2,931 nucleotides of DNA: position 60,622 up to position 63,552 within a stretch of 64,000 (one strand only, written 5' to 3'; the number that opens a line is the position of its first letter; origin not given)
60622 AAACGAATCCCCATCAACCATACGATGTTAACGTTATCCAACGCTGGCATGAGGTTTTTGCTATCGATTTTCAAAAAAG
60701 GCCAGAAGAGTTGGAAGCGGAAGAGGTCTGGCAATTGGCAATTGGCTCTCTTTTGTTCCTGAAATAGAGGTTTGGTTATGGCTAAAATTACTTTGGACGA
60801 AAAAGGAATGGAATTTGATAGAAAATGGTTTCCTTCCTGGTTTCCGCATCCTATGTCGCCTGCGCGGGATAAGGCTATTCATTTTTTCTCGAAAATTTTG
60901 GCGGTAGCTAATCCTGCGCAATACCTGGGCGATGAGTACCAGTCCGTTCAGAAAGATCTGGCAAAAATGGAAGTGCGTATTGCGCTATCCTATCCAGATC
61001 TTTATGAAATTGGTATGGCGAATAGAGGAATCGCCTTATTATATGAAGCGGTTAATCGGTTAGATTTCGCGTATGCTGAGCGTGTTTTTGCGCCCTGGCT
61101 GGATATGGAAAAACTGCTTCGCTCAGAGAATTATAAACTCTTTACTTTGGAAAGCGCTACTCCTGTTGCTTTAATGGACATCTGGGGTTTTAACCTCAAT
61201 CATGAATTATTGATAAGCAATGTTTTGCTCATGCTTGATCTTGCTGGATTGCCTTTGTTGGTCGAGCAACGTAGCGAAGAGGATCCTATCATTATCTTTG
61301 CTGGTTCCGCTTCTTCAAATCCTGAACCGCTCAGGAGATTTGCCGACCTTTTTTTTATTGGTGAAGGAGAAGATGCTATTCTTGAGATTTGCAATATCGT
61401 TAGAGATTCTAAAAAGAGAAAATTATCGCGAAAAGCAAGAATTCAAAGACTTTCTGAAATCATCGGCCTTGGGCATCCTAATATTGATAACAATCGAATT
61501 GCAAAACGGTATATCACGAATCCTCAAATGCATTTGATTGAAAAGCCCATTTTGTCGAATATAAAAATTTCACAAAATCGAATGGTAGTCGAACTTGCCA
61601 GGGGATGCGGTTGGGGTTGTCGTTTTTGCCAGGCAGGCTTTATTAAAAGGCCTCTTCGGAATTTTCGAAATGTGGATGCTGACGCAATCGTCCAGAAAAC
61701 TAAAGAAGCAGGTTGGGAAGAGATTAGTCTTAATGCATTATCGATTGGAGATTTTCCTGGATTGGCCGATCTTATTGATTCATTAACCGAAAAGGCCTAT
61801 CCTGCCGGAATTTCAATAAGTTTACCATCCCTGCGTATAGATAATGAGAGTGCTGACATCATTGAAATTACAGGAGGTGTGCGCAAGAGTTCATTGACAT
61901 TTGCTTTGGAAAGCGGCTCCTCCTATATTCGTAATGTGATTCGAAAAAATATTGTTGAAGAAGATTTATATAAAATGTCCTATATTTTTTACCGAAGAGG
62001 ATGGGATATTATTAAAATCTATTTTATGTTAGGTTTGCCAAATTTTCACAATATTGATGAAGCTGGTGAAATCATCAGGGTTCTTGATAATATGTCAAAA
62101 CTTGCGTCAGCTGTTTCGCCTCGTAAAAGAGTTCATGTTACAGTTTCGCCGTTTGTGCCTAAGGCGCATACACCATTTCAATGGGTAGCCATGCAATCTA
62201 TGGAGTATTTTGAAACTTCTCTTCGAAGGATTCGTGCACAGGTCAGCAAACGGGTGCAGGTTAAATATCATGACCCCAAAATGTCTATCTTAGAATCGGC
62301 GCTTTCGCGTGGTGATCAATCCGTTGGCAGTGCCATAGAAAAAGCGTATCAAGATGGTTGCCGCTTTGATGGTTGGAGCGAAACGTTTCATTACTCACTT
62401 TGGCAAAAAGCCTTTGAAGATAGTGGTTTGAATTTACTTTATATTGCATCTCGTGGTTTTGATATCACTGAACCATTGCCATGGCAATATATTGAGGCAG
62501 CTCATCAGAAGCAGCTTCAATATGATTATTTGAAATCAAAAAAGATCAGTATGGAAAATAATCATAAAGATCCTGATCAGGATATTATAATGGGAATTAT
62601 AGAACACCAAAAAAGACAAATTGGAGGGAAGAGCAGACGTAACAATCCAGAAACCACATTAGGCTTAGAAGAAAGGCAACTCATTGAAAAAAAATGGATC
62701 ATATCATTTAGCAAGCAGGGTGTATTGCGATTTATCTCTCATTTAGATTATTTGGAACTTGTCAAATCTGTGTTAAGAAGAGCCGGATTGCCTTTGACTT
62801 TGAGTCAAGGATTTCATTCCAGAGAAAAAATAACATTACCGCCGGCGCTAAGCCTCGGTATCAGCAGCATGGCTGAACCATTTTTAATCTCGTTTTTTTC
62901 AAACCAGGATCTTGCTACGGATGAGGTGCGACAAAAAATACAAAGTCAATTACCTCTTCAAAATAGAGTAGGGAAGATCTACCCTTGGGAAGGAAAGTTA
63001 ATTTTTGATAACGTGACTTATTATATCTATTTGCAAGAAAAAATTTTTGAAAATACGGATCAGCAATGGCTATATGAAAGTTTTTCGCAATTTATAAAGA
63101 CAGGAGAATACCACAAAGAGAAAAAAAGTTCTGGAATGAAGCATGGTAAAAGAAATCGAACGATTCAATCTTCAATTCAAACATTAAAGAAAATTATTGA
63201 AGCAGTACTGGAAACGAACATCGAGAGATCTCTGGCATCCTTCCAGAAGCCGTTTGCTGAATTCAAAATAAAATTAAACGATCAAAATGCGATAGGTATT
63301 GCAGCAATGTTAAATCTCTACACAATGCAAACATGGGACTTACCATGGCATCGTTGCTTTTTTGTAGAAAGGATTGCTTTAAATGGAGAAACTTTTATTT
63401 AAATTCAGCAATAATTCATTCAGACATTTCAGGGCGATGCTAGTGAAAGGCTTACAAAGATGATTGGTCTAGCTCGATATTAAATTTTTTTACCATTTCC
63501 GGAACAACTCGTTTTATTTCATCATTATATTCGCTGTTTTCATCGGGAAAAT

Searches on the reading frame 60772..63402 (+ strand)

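Call 3: search_protein_families(library=pfam, proteins=[window:60772-63402:+], max_evalue=1)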
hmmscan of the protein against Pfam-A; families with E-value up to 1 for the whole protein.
window:60772-63402:+ (876 aa): 3 families
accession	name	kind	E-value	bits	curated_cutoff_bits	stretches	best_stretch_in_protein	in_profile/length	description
PF19864.5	Radical_SAM_N2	-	9.9e-47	158.6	29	1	86-232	1-147/151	Radical SAM proteins, N-terminal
PF10105.14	DUF2344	-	1.7e-25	90.4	23.8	1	642-818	2-163/176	Uncharacterized protein conserved in bacteria (DUF2344)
PF04055.27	Radical_SAM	-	2.2e-10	41.4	29.5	1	274-425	2-154/166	Radical SAM superfamily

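Call 4: search_protein_families(library=ncbifam, proteins=[window:60772-63402:+], max_evalue=1)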
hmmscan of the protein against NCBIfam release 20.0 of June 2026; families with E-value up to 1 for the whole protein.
window:60772-63402:+ (876 aa): 14 families
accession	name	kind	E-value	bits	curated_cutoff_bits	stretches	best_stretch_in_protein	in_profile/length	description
TIGR03960.1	rSAM_fuse_unch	hypoth_equivalog_domain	4e-156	521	462.3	2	241-582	223-572/605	TIGR03960 family B12-binding radical SAM protein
TIGR03936.1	sam_1_link_chp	equivalog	2.5e-25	89.4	71.9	1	642-809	2-164/209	TIGR03936 family radical SAM-associated protein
TIGR04013.1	B12_SAM_MJ_1487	hypoth_equivalog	2.6e-10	39.7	251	1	168-476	67-360/382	TIGR04013 family B12-binding domain/radical SAM domain-containing protein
TIGR04014.1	B12_SAM_MJ_0865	equivalog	1.6e-06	27.2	360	1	162-398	59-295/434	methyl-coenzyme M reductase glutamine C-methyltransferase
TIGR04190.1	B12_SAM_Ta0216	equivalog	0.00069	18.3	500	1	369-463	323-414/554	TIGR04190 family B12-binding domain/radical SAM domain protein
TIGR01579.1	MiaB-like-C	equivalog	0.0028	17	357.05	1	181-402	76-279/416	tRNA (N(6)-L-threonylcarbamoyladenosine(37)-C(2))-methylthiotransferase MtaB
TIGR04367.1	HpnR_B12_rSAM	equivalog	0.0052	15.4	650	1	266-309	182-223/490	hopanoid C-3 methylase HpnR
TIGR02026.1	BchE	equivalog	0.016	14.1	481.35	1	192-308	117-229/497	magnesium-protoporphyrin IX monomethyl ester anaerobic oxidative cyclase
NF040542.1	rSAM_RCCLKC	equivalog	0.035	13.3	450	1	166-287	74-197/423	arsinothricin biosynthesis radical SAM protein ArsL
TIGR00089.1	TIGR00089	subfamily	0.046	12.5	251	1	247-339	118-216/429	MiaB/RimO family radical SAM methylthiotransferase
TIGR04295.1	B12_rSAM_oligo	hypoth_equivalog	0.075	11.7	400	1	272-393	202-315/422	TIGR04295 family B12-binding domain-containing radical SAM protein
NF011024.0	PRK14453.1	equivalog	0.093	12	468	1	276-325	108-153/348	23S rRNA (adenine(2503)-C(8))-methyltransferase Cfr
TIGR04432.1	rSAM_Cfr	equivalog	0.12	11.6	550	1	277-324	107-150/341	Cfr family 23S rRNA (adenine(2503)-C(8))-methyltransferase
TIGR04517.1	rSAM_PoyD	subfamily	0.12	11.3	325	1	262-286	111-135/446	radical SAM family RiPP maturation amino acid epimerase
